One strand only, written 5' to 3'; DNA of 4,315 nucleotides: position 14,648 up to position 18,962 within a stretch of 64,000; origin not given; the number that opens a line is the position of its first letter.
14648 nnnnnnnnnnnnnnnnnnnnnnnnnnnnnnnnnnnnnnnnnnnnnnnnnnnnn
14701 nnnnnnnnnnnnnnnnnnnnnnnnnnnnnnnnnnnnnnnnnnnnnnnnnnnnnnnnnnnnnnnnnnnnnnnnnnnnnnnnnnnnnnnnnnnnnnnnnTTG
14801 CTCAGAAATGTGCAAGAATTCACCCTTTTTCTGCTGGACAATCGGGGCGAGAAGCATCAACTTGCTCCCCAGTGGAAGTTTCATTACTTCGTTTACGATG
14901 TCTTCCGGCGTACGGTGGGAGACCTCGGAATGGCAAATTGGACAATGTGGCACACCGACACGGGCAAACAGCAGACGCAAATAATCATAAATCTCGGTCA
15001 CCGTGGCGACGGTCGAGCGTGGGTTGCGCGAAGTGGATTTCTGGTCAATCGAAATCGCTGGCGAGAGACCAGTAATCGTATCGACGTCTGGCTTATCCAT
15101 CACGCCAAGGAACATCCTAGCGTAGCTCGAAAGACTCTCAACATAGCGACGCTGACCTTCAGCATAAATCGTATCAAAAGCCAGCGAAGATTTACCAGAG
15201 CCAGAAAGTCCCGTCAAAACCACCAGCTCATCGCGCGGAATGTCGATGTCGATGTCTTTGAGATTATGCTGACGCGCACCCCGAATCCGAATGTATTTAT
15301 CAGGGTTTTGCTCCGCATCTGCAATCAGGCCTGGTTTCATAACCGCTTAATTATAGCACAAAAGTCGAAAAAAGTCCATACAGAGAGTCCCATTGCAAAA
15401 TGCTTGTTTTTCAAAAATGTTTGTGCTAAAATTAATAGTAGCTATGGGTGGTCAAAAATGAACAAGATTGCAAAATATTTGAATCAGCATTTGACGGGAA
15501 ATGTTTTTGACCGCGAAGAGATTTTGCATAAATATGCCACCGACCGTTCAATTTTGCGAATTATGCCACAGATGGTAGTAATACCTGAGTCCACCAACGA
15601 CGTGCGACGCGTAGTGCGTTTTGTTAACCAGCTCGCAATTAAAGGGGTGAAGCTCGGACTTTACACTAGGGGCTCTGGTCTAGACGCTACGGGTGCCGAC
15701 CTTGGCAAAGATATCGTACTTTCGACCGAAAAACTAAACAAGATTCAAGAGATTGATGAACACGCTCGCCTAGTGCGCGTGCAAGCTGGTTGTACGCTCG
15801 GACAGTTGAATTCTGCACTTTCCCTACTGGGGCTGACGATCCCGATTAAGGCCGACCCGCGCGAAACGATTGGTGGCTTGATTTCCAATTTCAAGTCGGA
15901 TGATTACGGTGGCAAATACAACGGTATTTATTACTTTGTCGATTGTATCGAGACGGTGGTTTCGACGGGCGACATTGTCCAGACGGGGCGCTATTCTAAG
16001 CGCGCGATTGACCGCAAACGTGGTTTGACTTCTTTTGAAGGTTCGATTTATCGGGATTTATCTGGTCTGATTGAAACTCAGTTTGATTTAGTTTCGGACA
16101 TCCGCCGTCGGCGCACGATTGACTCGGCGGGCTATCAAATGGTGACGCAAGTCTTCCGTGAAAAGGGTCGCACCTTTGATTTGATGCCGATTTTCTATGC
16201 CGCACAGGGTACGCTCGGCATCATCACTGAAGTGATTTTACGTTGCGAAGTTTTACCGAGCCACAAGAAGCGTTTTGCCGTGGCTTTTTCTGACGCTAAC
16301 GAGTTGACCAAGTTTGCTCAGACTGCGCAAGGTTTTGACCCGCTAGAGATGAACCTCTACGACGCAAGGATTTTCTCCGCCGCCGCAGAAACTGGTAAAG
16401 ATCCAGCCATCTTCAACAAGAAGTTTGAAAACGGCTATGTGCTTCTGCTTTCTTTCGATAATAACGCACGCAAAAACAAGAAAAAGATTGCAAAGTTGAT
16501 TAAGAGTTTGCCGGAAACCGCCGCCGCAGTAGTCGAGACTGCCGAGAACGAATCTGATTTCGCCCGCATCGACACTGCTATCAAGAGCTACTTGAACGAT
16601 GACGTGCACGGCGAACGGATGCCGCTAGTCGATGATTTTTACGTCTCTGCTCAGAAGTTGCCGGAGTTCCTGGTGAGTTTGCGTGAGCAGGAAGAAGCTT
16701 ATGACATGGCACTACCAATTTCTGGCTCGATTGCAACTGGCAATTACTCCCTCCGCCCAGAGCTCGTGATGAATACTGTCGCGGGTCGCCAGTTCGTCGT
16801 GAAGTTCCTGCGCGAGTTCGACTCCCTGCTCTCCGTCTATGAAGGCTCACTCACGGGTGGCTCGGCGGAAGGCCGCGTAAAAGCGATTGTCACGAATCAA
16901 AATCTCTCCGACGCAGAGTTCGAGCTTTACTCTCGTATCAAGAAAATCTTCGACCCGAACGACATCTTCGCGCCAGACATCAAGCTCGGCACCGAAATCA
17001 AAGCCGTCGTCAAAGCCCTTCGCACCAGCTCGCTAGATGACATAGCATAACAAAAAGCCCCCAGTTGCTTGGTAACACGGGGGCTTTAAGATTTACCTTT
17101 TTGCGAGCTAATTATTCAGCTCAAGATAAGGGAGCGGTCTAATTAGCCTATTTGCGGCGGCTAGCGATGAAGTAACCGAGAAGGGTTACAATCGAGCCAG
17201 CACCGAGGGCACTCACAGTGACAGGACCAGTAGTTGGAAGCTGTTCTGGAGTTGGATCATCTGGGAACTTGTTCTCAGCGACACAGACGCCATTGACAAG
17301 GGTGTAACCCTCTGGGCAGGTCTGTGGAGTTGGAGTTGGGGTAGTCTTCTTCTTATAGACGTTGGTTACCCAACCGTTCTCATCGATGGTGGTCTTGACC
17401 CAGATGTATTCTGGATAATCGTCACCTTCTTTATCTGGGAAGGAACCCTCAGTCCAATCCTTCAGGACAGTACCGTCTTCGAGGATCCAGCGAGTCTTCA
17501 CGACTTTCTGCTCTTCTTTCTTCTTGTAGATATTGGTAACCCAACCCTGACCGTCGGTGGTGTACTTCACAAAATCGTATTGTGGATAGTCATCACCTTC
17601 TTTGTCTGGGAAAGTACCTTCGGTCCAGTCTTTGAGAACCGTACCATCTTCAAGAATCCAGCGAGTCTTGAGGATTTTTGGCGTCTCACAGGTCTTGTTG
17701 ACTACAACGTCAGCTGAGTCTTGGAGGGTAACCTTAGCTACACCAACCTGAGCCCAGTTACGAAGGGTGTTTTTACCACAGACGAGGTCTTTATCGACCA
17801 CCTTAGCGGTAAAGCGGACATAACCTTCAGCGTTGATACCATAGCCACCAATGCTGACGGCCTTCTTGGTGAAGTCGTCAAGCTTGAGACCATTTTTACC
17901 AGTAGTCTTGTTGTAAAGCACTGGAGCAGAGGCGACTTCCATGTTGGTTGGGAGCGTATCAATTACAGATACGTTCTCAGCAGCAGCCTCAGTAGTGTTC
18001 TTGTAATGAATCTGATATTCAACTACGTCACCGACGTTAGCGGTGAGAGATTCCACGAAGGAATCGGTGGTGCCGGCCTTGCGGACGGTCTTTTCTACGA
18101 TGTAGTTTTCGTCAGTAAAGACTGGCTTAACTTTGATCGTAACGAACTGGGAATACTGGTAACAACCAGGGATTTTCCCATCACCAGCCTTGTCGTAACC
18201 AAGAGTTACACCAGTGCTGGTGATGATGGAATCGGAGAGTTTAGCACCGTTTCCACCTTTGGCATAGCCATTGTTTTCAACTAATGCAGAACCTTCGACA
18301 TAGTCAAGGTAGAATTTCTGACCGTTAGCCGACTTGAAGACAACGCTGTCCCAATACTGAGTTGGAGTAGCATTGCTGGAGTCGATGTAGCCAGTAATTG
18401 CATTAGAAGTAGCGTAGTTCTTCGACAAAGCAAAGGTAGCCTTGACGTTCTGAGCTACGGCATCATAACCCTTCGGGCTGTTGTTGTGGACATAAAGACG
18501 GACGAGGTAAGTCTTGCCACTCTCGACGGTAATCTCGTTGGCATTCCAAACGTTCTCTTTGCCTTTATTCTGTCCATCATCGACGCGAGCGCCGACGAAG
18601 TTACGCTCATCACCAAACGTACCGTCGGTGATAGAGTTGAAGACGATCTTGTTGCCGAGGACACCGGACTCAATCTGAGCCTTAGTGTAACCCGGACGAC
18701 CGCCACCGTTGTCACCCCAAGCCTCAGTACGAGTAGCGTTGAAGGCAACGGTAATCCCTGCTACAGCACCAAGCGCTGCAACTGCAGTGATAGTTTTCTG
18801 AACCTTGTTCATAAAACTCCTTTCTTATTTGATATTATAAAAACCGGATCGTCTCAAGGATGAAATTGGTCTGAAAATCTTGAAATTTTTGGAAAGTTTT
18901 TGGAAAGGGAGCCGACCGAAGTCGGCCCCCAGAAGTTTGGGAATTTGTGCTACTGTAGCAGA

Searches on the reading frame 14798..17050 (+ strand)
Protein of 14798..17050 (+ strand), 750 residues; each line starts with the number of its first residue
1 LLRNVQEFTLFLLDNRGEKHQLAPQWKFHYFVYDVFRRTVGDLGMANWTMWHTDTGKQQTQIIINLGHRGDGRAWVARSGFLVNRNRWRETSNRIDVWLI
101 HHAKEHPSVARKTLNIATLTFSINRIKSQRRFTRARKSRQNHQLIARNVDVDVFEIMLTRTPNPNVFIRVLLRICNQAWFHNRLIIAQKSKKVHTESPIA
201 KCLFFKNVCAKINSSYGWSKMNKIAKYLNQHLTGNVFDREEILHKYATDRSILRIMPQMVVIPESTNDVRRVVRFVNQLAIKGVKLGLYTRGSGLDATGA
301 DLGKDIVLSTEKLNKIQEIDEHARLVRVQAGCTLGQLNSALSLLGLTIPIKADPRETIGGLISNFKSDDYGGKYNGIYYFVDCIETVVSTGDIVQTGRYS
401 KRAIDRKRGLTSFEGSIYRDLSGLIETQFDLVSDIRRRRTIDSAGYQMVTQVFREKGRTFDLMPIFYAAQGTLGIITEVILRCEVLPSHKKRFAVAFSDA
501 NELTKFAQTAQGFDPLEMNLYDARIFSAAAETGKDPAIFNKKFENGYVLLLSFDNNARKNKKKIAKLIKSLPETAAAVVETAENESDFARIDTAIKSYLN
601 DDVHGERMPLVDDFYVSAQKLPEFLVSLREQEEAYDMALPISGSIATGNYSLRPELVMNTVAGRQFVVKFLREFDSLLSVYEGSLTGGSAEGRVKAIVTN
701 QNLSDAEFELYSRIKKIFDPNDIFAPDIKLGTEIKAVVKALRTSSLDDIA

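Call 8: search_protein_families(library=pfam, proteins=[window:14798-17050:+], max_evalue=0.01)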
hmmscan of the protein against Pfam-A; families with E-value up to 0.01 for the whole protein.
window:14798-17050:+ (750 aa): 2 families
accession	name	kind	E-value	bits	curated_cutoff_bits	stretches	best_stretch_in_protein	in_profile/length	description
PF01565.28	FAD_binding_4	-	2.6e-20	73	26.4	1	257-396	1-138/139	FAD binding domain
PF02913.24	FAD-oxidase_C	-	1.2e-18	68.2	21.2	1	487-726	2-245/248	FAD linked oxidases, C-terminal domain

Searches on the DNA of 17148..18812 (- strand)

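Call 91: search_rna_families(sources=[L009, L011, L016, L017, L018, L021, L025], threshold=gathering)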
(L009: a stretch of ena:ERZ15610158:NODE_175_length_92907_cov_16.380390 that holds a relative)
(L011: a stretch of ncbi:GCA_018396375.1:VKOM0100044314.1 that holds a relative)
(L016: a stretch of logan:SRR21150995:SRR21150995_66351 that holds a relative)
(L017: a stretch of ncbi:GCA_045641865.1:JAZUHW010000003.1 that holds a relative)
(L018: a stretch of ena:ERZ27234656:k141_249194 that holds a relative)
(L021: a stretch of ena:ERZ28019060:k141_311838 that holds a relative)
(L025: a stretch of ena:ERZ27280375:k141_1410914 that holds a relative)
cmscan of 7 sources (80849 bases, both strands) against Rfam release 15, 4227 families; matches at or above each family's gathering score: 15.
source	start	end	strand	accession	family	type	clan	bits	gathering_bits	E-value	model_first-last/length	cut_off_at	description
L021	1254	1325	-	RF00005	tRNA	Gene; tRNA;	CL00001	73.3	29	4.8e-14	1-71/71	no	tRNA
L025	2703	2774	+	RF00005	tRNA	Gene; tRNA;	CL00001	73.3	29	4.8e-14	1-71/71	no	tRNA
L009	1779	1850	+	RF00005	tRNA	Gene; tRNA;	CL00001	70.4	29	3.2e-13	1-71/71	no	tRNA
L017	5815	5886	-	RF00005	tRNA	Gene; tRNA;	CL00001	68.3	29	1.2e-12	1-71/71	no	tRNA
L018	2141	2212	-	RF00005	tRNA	Gene; tRNA;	CL00001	68.3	29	1.2e-12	1-71/71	no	tRNA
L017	1832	1905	+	RF00005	tRNA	Gene; tRNA;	CL00001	68.1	29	1.3e-12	1-71/71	no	tRNA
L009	1934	2007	+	RF00005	tRNA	Gene; tRNA;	CL00001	67.5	29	2e-12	1-71/71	no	tRNA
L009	10385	10458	+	RF00005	tRNA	Gene; tRNA;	CL00001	64.1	29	1.7e-11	1-71/71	no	tRNA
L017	1740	1822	+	RF00005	tRNA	Gene; tRNA;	CL00001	63.9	29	1.9e-11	1-71/71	no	tRNA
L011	5577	5650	+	RF00005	tRNA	Gene; tRNA;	CL00001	63.4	29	2.6e-11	1-71/71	no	tRNA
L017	5895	5968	-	RF00005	tRNA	Gene; tRNA;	CL00001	63.4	29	2.7e-11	1-71/71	no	tRNA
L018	2224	2297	-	RF00005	tRNA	Gene; tRNA;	CL00001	63.3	29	2.8e-11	1-71/71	no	tRNA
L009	1694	1767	+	RF00005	tRNA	Gene; tRNA;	CL00001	59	29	4.3e-10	1-71/71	no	tRNA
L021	2460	2533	-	RF00005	tRNA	Gene; tRNA;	CL00001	59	29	4.3e-10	1-71/71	no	tRNA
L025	2623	2696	+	RF00005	tRNA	Gene; tRNA;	CL00001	59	29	4.3e-10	1-71/71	no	tRNA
